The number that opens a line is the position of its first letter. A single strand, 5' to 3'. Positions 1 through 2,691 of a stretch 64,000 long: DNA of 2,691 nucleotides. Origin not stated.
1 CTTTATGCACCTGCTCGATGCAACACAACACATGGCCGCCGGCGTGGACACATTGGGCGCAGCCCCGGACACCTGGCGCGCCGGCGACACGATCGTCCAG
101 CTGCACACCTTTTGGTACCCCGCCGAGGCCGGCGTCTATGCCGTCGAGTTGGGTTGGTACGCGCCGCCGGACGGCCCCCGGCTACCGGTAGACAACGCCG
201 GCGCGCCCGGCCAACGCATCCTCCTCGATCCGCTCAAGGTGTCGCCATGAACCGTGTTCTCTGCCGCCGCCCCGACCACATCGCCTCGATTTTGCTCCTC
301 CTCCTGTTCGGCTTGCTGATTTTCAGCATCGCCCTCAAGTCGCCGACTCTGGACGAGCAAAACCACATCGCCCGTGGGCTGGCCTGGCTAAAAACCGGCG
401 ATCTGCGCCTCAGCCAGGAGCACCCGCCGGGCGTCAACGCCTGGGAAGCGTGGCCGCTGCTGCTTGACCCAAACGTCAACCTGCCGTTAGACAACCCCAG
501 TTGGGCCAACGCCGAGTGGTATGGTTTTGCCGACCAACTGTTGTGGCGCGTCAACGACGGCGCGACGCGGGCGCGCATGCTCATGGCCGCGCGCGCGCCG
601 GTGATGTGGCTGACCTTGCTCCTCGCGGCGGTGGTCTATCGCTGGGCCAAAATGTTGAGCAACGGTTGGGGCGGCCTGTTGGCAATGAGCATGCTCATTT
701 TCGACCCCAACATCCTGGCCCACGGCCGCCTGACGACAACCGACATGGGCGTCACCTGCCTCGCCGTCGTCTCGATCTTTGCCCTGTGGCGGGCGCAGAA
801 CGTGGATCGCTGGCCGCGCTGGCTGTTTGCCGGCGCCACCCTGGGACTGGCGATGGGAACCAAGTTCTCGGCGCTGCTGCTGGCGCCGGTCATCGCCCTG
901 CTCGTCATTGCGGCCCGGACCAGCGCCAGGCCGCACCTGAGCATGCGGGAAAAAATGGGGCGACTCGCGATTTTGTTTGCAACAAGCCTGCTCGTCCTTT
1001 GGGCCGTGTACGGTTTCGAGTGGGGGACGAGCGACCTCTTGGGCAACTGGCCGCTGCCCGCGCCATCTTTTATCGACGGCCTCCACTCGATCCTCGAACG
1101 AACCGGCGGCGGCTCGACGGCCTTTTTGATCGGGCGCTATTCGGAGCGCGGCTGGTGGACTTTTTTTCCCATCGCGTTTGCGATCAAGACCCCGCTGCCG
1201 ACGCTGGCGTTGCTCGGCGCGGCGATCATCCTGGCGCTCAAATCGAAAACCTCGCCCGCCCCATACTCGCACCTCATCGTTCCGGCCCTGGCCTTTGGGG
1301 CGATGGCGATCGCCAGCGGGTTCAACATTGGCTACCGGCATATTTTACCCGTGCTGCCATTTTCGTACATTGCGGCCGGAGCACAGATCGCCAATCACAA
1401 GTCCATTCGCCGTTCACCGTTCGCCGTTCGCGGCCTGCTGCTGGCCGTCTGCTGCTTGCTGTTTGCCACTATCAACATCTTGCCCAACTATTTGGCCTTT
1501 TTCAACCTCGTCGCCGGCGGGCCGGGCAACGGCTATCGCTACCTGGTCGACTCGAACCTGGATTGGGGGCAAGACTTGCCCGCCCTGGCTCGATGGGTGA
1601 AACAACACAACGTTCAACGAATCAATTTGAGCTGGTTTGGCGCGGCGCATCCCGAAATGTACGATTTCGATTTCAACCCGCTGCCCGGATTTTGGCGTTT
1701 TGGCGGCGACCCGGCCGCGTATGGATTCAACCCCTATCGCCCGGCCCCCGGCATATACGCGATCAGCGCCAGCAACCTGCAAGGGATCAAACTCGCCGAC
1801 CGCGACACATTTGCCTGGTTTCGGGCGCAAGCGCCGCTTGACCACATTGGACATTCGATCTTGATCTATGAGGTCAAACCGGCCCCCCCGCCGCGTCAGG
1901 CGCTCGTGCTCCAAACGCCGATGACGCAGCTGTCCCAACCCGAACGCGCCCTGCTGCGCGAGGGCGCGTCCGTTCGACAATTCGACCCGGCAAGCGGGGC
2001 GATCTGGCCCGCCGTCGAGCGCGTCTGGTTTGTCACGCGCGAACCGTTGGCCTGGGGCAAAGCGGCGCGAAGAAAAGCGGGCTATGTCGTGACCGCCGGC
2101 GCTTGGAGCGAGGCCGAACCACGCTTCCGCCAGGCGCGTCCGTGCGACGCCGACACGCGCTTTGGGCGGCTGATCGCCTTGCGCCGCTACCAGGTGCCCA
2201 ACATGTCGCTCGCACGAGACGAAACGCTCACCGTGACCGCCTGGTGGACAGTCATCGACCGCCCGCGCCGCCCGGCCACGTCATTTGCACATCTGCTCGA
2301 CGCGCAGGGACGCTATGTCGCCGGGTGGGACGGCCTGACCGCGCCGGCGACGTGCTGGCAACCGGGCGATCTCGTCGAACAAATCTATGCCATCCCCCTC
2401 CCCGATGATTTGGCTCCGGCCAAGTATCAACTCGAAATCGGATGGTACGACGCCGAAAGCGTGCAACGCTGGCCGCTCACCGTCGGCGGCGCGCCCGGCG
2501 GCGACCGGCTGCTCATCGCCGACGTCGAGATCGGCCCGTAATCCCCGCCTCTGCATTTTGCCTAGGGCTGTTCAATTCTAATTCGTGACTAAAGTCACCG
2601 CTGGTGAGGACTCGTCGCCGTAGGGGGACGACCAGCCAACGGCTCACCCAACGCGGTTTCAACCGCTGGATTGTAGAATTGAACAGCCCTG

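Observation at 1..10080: Tandem, translationally coupled array of GT39/GT-C membrane glycosyltransferase paralogs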

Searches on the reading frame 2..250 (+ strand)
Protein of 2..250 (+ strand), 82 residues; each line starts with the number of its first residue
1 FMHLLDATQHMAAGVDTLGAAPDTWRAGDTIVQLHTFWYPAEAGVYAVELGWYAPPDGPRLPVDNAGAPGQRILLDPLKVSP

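Call 5: search_protein_families(library=pfam, proteins=[window:2-250:+], max_evalue=0.1)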
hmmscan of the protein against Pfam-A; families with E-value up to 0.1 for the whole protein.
window:2-250:+ (82 aa): 0 families

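Call 83: search_solved_structures(query=A4, max_evalue=10)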
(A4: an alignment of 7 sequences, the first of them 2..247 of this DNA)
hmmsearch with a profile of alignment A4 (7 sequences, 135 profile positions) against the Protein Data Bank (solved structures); distinct sequences matched with E-value up to 10: 6.
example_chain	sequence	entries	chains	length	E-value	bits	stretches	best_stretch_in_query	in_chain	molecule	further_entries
2vuo_A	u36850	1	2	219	0.85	12.5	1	34-82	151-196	IG GAMMA CHAIN C REGION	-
1wcq_A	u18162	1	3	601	1.4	11.8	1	77-117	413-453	SIALIDASE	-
2bzd_A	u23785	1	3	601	1.4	11.8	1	77-117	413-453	BACTERIAL SIALIDASE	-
1w8n_A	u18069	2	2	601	1.4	11.8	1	77-117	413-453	BACTERIAL SIALIDASE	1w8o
1eut_A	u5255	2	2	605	1.4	11.8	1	77-117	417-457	SIALIDASE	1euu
2ber_A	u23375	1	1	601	1.4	11.8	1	77-117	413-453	BACTERIAL SIALIDASE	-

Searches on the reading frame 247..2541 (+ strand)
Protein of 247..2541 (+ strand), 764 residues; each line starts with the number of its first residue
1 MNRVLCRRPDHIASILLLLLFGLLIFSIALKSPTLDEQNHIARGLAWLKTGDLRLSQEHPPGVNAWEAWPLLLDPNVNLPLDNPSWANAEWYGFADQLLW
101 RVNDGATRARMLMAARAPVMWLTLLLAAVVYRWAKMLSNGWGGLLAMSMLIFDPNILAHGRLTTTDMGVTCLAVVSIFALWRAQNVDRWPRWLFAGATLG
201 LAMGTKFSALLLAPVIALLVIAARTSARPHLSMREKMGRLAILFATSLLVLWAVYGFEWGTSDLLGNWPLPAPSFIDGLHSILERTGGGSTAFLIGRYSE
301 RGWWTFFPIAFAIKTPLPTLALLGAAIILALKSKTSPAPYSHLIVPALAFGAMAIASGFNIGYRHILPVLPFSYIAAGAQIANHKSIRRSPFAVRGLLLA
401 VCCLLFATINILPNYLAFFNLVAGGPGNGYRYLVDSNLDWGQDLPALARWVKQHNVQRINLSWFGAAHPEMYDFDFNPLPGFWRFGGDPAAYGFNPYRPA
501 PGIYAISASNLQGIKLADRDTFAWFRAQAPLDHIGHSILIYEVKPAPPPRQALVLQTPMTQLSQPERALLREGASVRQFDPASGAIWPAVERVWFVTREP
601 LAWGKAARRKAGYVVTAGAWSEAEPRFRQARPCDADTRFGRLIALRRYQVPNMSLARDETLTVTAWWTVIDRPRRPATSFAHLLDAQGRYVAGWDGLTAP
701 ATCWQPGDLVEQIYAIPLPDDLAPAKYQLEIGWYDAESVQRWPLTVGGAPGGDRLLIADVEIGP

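Call 5: search_protein_families(library=pfam, proteins=[window:247-2541:+], max_evalue=0.1)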
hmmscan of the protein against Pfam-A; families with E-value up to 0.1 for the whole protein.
window:247-2541:+ (764 aa): 2 families
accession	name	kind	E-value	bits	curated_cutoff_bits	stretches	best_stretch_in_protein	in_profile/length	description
PF13231.12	PMT_2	-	1.2e-10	42.2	26.1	1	114-248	23-153/160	Dolichyl-phosphate-mannose-protein mannosyltransferase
PF02366.24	PMT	-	7.2e-08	32.7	22.7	1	110-255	80-233/245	Dolichyl-phosphate-mannose-protein mannosyltransferase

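Call 7: search_protein_families(library=ncbifam, proteins=[window:247-2541:+], max_evalue=0.1)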
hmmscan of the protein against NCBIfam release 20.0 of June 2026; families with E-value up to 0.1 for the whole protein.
window:247-2541:+ (764 aa): 0 families

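Call 81: list_cluster_members(proteins=[P0001, P0121, window:247-2541:+, window:2770-5004:+, window:4997-7585:+, window:35793-37742:+])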
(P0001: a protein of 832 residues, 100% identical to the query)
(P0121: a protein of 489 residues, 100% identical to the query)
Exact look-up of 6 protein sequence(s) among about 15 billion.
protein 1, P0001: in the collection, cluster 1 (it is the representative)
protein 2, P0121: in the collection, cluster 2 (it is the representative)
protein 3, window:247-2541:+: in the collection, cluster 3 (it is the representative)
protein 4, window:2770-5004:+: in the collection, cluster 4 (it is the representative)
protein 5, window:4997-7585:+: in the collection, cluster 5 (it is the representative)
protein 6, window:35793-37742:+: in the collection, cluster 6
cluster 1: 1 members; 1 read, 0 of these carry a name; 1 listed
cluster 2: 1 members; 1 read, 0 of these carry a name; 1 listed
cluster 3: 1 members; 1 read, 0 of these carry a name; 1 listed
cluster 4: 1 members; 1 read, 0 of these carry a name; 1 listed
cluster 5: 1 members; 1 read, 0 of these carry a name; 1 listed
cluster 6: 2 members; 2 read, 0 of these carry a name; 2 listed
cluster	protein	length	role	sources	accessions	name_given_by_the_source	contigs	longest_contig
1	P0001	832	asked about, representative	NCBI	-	-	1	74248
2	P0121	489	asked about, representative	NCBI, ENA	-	-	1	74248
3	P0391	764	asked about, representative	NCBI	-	-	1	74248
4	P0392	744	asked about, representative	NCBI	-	-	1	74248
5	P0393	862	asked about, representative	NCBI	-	-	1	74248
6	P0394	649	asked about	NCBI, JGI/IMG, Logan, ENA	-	-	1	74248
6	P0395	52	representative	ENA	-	-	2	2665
